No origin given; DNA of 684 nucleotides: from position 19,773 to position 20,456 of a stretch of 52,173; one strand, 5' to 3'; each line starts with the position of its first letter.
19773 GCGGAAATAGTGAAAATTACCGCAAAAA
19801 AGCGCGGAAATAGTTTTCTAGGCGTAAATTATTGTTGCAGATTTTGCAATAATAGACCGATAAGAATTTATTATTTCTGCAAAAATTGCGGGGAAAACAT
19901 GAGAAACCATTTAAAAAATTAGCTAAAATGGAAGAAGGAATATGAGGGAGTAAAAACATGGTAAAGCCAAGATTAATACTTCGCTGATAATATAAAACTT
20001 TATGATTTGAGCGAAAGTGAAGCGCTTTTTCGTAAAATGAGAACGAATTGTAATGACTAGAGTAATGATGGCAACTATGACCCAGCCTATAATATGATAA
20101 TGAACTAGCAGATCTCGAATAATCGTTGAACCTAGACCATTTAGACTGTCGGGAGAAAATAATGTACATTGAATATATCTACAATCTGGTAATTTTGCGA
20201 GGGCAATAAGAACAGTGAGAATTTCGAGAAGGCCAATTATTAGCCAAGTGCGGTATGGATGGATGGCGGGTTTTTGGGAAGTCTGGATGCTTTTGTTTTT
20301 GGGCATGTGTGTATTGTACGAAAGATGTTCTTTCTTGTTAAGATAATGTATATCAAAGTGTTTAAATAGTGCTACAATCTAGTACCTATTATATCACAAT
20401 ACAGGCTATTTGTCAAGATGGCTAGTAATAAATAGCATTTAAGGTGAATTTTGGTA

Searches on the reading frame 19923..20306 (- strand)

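Call 6: search_protein_families(library=pfam, proteins=[window:19923-20306:-], max_evalue=0.001)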
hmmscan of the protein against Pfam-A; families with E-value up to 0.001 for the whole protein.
window:19923-20306:- (127 aa): 0 families

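Call 17: search_protein_families(library=ncbifam, proteins=[window:19923-20306:-], max_evalue=0.01)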
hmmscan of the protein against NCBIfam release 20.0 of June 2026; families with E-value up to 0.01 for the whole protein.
window:19923-20306:- (127 aa): 2 families
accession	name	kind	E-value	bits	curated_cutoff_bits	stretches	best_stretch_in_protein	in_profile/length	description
NF045890.1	conj_pls20_p028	equivalog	0.0025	16.7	150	1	59-118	54-112/377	pLS20_p028 family conjugation system transmembrane protein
NF045848.1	MMCAP2_0566_fam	domain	0.0058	16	90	1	22-124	13-118/322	MMCAP2_0566 family conjugal transfer protein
